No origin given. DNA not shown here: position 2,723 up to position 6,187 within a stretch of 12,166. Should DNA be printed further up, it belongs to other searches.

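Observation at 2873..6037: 1054-aa orphan protein: huge helical cytoplasmic domain plus C-terminal 4-TM bundle, no recognisable catalytic or NTPase motifs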

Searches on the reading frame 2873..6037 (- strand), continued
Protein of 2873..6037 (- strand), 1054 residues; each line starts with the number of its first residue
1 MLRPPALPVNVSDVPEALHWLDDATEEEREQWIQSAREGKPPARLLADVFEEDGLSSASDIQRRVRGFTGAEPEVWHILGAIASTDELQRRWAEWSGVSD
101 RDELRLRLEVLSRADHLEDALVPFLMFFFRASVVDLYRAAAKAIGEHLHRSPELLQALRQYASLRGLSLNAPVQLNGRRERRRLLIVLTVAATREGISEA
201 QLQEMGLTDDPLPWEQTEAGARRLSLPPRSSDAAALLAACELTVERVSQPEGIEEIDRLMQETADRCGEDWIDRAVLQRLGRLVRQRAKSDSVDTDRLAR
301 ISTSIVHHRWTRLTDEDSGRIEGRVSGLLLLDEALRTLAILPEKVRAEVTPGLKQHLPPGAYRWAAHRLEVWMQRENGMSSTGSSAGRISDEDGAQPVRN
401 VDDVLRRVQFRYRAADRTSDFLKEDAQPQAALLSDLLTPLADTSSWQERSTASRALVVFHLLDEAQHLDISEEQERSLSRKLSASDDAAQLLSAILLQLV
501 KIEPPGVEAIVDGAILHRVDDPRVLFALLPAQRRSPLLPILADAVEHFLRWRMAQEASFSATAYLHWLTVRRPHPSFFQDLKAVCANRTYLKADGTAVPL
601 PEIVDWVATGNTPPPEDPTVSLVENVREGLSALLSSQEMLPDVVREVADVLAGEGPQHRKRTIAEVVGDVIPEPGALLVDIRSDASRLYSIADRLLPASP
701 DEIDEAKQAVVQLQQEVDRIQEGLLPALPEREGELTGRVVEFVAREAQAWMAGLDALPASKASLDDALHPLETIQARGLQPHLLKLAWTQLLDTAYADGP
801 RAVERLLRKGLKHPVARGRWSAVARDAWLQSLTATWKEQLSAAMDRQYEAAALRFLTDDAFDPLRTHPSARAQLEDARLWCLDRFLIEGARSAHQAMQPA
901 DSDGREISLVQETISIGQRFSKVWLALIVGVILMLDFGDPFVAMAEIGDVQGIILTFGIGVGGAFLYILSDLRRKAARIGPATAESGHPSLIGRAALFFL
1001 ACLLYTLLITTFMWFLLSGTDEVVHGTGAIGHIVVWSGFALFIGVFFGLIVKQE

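Call 32: predict_structure(alignment_id=A1)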
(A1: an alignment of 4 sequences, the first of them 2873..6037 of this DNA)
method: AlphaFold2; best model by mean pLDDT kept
length: 1054 residues; sequences in the alignment: 4
mean_pLDDT: 59.9   pTM: 0.36
mean pLDDT of the five models: 59.9, 56.0, 54.3, 52.7, 50.8
residues with pLDDT >= 90: 23; 70-90: 318; 50-70: 346; < 50: 367
segments of 3 or more residues with pLDDT < 50: 52-62, 69-71, 80-103, 117-120, 124-126, 129-135, 317-319, 378-426, 439-456, 461-525, 530-541, 562-576, 590-597, 610-623, 654-661, 670-675, 893-954, 979-989, 1016-1031, 1046-1054
pLDDT, mean of each block of 10 residues (from residue 1): 65 64 71 76 65 44 48 48 41 40 52 52 49 51 72 72 77 77 81 75 83 77 68 73 64 62 57 58 57 64 76 58 57 69 74 78 74 52 25 30 40 37 46 53 44 47 43 38 37 41 32 40 48 39 53 51 47 49 56 48 55 41 52 68 78 49 52 54 77 84 87 85 69 71 85 79 79 80 88 86 90 88 87 92 85 85 84 79 59 46 39 42 42 38 37 49 60 56 46 60 60 47 41 52 45 32
secondary structure, 60 per line:
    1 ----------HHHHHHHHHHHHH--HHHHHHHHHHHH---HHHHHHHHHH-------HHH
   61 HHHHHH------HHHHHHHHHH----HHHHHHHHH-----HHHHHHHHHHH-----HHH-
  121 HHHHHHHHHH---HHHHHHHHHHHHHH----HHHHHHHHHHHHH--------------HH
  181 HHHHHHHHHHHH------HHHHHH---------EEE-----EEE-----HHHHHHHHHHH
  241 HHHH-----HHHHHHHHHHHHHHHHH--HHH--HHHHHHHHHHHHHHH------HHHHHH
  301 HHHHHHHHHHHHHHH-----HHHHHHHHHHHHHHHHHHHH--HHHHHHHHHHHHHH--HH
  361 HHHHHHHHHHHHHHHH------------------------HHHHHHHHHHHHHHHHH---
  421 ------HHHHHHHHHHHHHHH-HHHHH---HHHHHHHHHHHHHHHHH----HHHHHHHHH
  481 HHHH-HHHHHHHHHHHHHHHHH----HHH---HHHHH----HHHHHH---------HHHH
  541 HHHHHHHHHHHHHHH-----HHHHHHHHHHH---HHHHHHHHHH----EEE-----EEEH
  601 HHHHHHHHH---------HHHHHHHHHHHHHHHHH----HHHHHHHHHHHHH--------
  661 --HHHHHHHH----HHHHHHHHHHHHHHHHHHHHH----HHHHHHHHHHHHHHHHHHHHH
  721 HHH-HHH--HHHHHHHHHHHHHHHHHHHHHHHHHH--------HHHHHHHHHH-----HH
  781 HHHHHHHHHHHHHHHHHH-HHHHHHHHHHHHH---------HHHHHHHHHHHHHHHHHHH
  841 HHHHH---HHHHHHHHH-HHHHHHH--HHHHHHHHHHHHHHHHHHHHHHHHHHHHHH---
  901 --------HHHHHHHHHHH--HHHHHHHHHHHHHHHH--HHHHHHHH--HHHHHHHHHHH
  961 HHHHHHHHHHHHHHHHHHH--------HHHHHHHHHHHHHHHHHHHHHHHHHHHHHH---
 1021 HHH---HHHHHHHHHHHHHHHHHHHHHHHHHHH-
elements in order (helices of 4 or more, strands of 3 or more residues): H11-23 H26-37 H41-50 H58-66 H73-82 H87-95 H101-111 H121-130 H134-147 H152-164 H179-192 H199-204 E214-216 E222-224 H230-244 H250-266 H274-288 H295-315 H321-340 H343-356 H359-376 H401-417 H427-441 H443-447 H451-467 H472-484 H486-502 H513-517 H522-527 H537-555 H561-571 H575-584 E589-591 E597-599 H600-609 H619-635 H640-652 H663-670 H675-695 H700-723 H730-755 H764-773 H779-798 H800-812 H822-845 H849-857 H859-865 H868-897 H909-919 H922-937 H940-947 H950-979 H988-1017 H1027-1053

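Call 34: search_solved_structures(query=A2, max_evalue=10)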
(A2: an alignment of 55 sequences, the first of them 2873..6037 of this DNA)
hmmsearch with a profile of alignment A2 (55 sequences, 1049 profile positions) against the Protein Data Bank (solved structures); distinct sequences matched with E-value up to 10: 36.
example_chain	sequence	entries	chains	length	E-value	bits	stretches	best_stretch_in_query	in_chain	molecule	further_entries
5cwb_A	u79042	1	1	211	0.00071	21.2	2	658-765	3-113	Designed helical repeat protein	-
9ugr_A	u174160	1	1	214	0.0062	18.1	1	542-730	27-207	Syn-F4-Link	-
4tql_A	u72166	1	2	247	0.0069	17.9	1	581-784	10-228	Three helix bundle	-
6dkm_B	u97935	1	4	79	0.019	16.4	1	713-786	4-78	DHD131_B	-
4uos_A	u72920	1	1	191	0.062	14.8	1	603-771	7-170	DESIGNED HELICAL BUNDLE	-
4v6m_A0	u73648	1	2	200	0.072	14.5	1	583-744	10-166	Apolipoprotein A-I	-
1av1_A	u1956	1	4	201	0.075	14.5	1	583-744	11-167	APOLIPOPROTEIN A-I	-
3k2s_A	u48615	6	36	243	0.077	14.5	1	581-744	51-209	Apolipoprotein A-I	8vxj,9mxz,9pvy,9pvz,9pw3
6clz_B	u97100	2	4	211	0.078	14.4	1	587-756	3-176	Apolipoprotein A-I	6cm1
6pts_A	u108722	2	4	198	0.11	13.9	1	583-744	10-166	Apolipoprotein A-I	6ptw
2msc_A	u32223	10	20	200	0.12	13.8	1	582-744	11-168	Apolipoprotein A-I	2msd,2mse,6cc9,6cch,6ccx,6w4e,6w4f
1eq1_A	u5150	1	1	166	0.14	13.6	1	652-768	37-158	APOLIPOPHORIN-III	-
1ktm_A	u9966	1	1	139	0.15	13.5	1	651-755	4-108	FOCAL ADHESION KINASE 1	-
7mwr_B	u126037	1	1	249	0.18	13.2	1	659-765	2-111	LHD101B4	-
5f28_E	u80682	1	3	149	0.18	13.2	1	649-755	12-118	Focal adhesion kinase 1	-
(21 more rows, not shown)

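Call 36: search_protein_families(library=pfam, proteins=[P0005, P0010, P0017, P0026, P0028, P0037, P0051, P0063, P0068], max_evalue=0.1)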
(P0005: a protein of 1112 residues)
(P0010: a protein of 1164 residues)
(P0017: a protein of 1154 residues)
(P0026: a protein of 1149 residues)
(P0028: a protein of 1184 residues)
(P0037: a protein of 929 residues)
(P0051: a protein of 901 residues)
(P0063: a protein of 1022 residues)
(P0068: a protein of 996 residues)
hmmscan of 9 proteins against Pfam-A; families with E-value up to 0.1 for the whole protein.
P0005 (1112 aa): 0 families

P0010 (1164 aa): 0 families

P0017 (1154 aa): 1 family
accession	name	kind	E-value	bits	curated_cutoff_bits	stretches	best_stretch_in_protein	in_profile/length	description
PF14316.11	DUF4381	-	0.047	14.4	27.2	0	935-987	90-143/145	Domain of unknown function (DUF4381)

P0026 (1149 aa): 0 families

P0028 (1184 aa): 0 families

P0037 (929 aa): 0 families

P0051 (901 aa): 1 family
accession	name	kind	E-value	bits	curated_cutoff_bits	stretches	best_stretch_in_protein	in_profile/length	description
PF15201.11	Rod_cone_degen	-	0.085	13.4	27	0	183-207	10-34/54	Progressive rod-cone degeneration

P0063 (1022 aa): 0 families

P0068 (996 aa): 2 families
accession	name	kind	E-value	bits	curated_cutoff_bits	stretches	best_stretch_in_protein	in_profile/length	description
PF11870.13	LutB_C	-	0.028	15.2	26.8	0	43-77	26-60/88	Lactate utilisation protein B, C-terminal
PF10444.14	Nbl1_Borealin_N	-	0.08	13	24.4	0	542-567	25-50/57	Nbl1 / Borealin N terminal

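Call 37: list_cluster_members(proteins=[P0045, P0042, P0001, P0010, P0005, P0016, P0023, P0013])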
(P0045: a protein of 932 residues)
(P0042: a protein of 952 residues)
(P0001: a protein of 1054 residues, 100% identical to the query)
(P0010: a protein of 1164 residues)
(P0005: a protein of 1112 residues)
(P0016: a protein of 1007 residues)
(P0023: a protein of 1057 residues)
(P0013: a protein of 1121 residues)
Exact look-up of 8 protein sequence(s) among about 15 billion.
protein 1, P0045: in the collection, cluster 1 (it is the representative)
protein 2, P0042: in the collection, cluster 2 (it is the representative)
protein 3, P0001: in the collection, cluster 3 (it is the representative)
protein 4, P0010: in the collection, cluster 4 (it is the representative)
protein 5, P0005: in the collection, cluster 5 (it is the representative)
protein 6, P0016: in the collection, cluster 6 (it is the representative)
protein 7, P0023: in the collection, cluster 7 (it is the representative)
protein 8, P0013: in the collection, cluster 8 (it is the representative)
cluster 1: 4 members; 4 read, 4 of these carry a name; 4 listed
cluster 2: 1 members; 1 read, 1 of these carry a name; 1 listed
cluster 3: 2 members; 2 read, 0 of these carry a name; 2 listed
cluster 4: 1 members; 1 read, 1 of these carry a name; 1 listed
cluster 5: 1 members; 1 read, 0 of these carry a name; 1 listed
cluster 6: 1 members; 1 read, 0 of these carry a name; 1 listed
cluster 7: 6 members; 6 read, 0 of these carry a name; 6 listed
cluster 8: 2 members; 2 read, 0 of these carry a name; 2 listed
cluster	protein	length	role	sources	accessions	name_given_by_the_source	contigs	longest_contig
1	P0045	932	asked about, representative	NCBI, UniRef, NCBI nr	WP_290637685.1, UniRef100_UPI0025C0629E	hypothetical protein [Aquisalimonas sp.] | hypothetical protein n=1 Tax=Aquisalimonas sp. TaxID=1872621 RepID=UPI0025C0629E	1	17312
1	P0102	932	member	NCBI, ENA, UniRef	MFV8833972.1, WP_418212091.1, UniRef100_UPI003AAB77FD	hypothetical protein ACNSTU_03325 [Aquisalimonas sp. APHAB1-3] | hypothetical protein n=2 Tax=unclassified Aquisalimonas TaxID=2644645 RepID=UPI003AAB77FD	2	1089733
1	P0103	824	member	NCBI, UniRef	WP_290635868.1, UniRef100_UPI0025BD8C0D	hypothetical protein, partial [Aquisalimonas sp.] | hypothetical protein n=1 Tax=Aquisalimonas sp. TaxID=1872621 RepID=UPI0025BD8C0D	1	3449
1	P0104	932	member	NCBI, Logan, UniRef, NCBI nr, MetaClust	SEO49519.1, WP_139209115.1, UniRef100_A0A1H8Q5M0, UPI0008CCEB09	hypothetical protein [Aquisalimonas asiatica] | Uncharacterized protein n=1 Tax=Aquisalimonas asiatica TaxID=406100 RepID=A0A1H8Q5M0_9GAMM | status=active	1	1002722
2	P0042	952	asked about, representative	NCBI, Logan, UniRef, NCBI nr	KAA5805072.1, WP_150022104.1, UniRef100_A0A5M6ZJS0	hypothetical protein F1654_03520 [Alkalicaulis satelles] | Uncharacterized protein n=1 Tax=Alkalicaulis satelles TaxID=2609175 RepID=A0A5M6ZJS0_9PROT | hypothetical protein [Alkalicaulis satelles]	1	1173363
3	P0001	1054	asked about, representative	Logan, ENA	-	-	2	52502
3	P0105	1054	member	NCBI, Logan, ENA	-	-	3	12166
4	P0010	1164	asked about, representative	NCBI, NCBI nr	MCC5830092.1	MAG: hypothetical protein JJU36_11655 [Phycisphaeraceae bacterium] | hypothetical protein [Phycisphaeraceae bacterium]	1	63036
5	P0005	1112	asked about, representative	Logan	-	-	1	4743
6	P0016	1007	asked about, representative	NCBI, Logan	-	-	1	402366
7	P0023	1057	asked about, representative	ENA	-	-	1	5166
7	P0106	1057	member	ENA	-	-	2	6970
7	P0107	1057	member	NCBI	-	-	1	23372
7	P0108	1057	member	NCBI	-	-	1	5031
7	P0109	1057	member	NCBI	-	-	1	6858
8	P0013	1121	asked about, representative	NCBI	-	-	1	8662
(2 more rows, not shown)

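Call 42: search_protein_families(library=pfam, proteins=[L011:9110-9595:+, L013:8722-9888:+, L013:12942-13649:+, L015:801-1484:+, L016:4522-5085:+, L018:9230-9856:+, L020:8387-9286:+, L021:9071-9925:+, L023:1710-2180:+, L033:8970-9827:+], max_evalue=0.001)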
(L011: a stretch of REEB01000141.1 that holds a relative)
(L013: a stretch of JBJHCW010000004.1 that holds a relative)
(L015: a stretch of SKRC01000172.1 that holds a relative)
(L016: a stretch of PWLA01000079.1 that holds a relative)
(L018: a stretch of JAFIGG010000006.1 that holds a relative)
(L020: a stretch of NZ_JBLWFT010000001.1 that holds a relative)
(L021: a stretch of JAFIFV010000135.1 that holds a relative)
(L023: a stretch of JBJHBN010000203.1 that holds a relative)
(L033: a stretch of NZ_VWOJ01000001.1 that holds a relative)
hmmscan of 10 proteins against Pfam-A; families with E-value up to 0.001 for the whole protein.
L011:9110-9595:+ (161 aa): 0 families

L013:8722-9888:+ (388 aa): 5 families
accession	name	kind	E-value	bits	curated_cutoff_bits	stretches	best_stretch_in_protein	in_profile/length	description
PF01436.27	NHL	-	2.8e-16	59.1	20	1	248-274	2-28/28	NHL repeat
PF08450.18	SGL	-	1.3e-06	28.7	26.3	0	249-284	185-220/246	SMP-30/Gluconolactonase/LRE-like region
PF06739.17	SBBP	-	5.6e-06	26.6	20.5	0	118-137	8-28/38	Beta-propeller repeat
PF22701.2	Mala_s_1-like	-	1.6e-05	25.2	27.5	0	103-150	111-160/195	Mal s 1 allergenic protein-like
PF25021.1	TEN_NHL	-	0.0002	20.9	27.1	0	189-272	262-354/357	Teneurin NHL domain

L013:12942-13649:+ (235 aa): 3 families
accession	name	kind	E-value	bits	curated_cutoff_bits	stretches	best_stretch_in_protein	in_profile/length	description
PF00440.29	TetR_N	-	1.3e-14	54.1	24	1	35-80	1-46/47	Bacterial regulatory proteins, tetR family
PF14514.11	TetR_C_9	-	4.9e-06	27.1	25.3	1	122-226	21-126/130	Tetracyclin repressor-like, C-terminal domain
PF17938.6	TetR_C_29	-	0.00094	19.7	26.2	0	109-217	5-116/119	Tetracyclin repressor-like, C-terminal domain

L015:801-1484:+ (227 aa): 12 families
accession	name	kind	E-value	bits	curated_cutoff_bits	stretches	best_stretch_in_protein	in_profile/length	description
PF13174.12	TPR_6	-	4.5e-11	43.1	26.3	1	180-210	3-33/33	Tetratricopeptide repeat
PF07719.23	TPR_2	-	1.4e-09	37.8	27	0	107-130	3-26/34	Tetratricopeptide repeat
PF13432.12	TPR_16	-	2.3e-08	34.8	32.7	0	183-225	3-42/65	Tetratricopeptide repeat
PF13428.12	TPR_14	-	1.3e-07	32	23.5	0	178-210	2-34/44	Tetratricopeptide repeat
PF12895.13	ANAPC3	-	3e-07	31.1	27.2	0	107-160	25-76/82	Anaphase-promoting complex, cyclosome, subunit 3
PF13424.12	TPR_12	-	3.7e-06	27.5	30.1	0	146-207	9-75/77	Tetratricopeptide repeat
PF14559.12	TPR_19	-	5.1e-06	27.2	25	0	152-212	3-61/68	Tetratricopeptide repeat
PF25062.1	ARM_TT21_N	-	9e-05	22.7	40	0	101-209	96-200/222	Tetratricopeptide repeat protein 21 N-terminal ARM repeat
PF13371.12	TPR_9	-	0.00021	21.7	35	0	176-214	28-66/73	Tetratricopeptide repeat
PF00515.34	TPR_1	-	0.00031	20.9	27.8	0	111-126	7-22/34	Tetratricopeptide repeat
PF09976.15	TPR_21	-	0.0004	20.6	25.5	0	26-126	6-97/193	Tetratricopeptide repeat-like domain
PF13181.12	TPR_8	-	0.00042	20.7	25.7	0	112-130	8-26/34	Tetratricopeptide repeat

L016:4522-5085:+ (187 aa): 1 family
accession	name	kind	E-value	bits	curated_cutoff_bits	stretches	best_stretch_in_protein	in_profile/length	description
PF00710.25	Asparaginase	-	3.3e-26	92.4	22.5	1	25-177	2-164/193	Asparaginase, N-terminal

L018:9230-9856:+ (208 aa): 1 family
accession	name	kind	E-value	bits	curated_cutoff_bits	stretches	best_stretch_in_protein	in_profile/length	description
PF02537.21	CRCB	-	1e-21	77.6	32.9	1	79-195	1-103/103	CrcB-like protein, Camphor Resistance (CrcB)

L020:8387-9286:+ (299 aa): 5 families
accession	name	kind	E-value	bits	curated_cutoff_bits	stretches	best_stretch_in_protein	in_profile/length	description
PF00561.26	Abhydrolase_1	-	1.6e-28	100.4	25.8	2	68-169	3-103/245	alpha/beta hydrolase fold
PF12697.13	Abhydrolase_6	-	8.9e-26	92.3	26.3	1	68-285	1-214/217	Alpha/beta hydrolase family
PF12146.15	Hydrolase_4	-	1.9e-19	70.3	27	1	91-281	32-238/239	Serine aminopeptidase, S33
PF02230.22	Abhydrolase_2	-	0.0004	20.7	23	1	115-221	90-195/217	Phospholipase/Carboxylesterase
PF00975.26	Thioesterase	-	0.00082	20.1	26.4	0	68-148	3-85/226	Thioesterase domain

L021:9071-9925:+ (284 aa): 1 family
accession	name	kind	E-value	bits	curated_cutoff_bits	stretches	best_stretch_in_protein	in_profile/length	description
PF01904.24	DUF72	-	1.6e-38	133.4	25.3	1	21-267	1-217/217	Protein of unknown function DUF72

L023:1710-2180:+ (156 aa): 1 family
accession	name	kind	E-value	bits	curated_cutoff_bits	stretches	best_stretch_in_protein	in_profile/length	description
PF07681.17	DoxX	-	2.5e-07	31.7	23.6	1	37-119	3-83/85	DoxX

L033:8970-9827:+ (285 aa): 2 families
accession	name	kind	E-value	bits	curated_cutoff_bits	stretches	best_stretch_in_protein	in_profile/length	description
PF03641.19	Lysine_decarbox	-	1.1e-28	100.5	27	1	138-268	1-130/131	Possible lysine decarboxylase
PF18306.6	LDcluster4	-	9.1e-10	38.8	26.3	1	125-210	31-113/151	SLOG cluster4 family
